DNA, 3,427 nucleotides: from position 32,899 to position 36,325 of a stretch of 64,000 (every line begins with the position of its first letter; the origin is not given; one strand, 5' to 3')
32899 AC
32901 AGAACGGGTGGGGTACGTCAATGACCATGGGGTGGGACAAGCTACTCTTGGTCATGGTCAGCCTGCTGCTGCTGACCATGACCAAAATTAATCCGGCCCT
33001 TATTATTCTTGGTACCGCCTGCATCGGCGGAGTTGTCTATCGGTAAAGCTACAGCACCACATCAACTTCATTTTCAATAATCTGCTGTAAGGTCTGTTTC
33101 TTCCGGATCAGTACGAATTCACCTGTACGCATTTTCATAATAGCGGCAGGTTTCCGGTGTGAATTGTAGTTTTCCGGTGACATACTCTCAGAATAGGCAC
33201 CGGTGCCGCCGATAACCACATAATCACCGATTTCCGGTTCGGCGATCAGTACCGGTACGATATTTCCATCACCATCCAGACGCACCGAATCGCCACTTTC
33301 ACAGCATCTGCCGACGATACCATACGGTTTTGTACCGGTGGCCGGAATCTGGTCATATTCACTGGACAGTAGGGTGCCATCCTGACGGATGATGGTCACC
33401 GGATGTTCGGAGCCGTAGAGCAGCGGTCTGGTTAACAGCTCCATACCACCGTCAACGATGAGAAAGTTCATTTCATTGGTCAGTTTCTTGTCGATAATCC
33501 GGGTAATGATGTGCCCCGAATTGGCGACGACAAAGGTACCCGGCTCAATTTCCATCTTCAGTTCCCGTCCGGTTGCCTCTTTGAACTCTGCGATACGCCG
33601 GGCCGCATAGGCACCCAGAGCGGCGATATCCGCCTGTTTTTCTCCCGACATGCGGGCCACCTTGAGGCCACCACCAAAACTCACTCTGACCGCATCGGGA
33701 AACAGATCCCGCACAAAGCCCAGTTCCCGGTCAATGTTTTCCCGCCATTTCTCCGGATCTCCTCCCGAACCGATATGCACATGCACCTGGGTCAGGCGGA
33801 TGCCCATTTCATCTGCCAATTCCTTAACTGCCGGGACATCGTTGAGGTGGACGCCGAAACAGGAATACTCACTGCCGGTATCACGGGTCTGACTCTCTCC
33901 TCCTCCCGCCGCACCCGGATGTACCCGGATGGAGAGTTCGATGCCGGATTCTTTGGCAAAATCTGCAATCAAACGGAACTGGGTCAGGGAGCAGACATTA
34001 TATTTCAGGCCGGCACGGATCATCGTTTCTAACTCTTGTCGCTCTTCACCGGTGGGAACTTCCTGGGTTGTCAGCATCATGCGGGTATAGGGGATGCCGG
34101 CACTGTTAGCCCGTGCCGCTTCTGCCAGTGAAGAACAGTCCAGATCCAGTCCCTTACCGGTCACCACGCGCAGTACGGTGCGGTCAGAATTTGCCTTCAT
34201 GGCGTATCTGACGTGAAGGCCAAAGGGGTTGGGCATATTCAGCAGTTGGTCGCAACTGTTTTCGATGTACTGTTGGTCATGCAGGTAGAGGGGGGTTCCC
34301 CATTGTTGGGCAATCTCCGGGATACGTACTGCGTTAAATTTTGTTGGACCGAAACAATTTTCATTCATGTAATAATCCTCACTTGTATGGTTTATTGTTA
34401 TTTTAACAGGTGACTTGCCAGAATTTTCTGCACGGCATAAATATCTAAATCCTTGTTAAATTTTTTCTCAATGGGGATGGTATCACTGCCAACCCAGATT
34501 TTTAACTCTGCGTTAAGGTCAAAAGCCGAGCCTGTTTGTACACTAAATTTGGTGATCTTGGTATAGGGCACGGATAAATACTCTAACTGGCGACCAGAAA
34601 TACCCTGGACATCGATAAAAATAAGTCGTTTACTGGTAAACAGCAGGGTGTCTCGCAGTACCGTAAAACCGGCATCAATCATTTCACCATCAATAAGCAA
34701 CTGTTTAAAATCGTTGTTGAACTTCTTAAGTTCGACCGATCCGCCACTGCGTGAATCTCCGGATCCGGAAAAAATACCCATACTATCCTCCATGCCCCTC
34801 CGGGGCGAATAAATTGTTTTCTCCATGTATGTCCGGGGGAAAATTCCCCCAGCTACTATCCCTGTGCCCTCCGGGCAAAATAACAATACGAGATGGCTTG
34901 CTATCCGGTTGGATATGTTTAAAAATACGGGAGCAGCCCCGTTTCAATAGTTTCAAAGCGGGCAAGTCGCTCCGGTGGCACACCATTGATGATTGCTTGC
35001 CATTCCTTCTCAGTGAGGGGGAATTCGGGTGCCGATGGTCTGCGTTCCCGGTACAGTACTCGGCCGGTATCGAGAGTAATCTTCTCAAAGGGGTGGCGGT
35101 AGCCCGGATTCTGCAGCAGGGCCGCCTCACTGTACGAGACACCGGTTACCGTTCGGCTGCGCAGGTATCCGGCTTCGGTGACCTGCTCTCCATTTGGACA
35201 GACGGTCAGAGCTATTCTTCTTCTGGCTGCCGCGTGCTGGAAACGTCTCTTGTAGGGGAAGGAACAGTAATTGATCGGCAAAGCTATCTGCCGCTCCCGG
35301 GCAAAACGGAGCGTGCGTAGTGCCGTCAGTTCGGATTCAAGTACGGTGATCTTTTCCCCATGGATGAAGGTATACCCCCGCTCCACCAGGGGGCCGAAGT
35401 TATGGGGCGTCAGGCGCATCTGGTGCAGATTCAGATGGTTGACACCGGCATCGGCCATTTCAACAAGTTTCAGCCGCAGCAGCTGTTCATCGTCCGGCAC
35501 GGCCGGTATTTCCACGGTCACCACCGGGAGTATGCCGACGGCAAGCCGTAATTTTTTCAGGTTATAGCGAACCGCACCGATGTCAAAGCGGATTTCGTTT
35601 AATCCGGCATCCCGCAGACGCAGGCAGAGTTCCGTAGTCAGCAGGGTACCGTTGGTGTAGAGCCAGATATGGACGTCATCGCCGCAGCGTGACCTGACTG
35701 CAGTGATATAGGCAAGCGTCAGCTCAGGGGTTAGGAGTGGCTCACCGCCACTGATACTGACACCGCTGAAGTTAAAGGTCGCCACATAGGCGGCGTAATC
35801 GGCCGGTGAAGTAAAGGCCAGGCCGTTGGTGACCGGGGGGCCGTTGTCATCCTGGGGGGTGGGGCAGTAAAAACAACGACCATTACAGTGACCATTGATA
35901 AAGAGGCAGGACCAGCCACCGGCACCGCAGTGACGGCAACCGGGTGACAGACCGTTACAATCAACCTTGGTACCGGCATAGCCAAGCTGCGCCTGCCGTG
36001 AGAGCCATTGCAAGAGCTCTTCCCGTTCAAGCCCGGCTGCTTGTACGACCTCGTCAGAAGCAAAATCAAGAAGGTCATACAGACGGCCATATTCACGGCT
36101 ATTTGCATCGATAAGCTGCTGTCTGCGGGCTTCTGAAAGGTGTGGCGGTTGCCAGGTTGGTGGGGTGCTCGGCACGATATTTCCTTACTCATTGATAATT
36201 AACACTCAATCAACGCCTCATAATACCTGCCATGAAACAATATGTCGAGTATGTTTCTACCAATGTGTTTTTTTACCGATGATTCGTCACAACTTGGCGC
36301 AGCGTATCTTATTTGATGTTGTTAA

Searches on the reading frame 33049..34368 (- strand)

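Call 44: search_protein_families(library=pfam, proteins=[window:33049-34368:-], max_evalue=0.000001)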
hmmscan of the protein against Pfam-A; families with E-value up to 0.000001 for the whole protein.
window:33049-34368:- (439 aa): 2 families
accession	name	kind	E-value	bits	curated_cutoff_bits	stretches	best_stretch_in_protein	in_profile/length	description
PF02784.22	Orn_Arg_deC_N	-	5.5e-27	95.2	23.4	1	51-282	18-247/247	Pyridoxal-dependent decarboxylase, pyridoxal binding domain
PF00278.28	Orn_DAP_Arg_deC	-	1.2e-13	51.6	23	1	279-389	2-94/95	Pyridoxal-dependent decarboxylase, C-terminal sheet domain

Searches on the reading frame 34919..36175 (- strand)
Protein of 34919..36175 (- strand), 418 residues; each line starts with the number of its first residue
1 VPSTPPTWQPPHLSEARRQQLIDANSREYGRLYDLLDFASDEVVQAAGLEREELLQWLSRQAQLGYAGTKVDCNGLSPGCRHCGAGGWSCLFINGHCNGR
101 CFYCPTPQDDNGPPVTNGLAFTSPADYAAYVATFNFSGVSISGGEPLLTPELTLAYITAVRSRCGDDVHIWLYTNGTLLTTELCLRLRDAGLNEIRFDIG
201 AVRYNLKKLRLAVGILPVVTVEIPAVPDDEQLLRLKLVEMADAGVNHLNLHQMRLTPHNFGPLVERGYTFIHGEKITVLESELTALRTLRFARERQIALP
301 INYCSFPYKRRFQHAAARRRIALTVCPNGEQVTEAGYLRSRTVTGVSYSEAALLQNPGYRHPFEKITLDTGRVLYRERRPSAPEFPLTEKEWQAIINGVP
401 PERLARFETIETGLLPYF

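Call 44: search_protein_families(library=pfam, proteins=[window:34919-36175:-], max_evalue=0.000001)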
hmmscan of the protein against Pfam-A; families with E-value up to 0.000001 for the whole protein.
window:34919-36175:- (418 aa): 1 family
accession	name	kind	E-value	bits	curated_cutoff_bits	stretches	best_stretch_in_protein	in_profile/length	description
PF04055.27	Radical_SAM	-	2.7e-12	47.6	29.5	1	95-205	5-115/166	Radical SAM superfamily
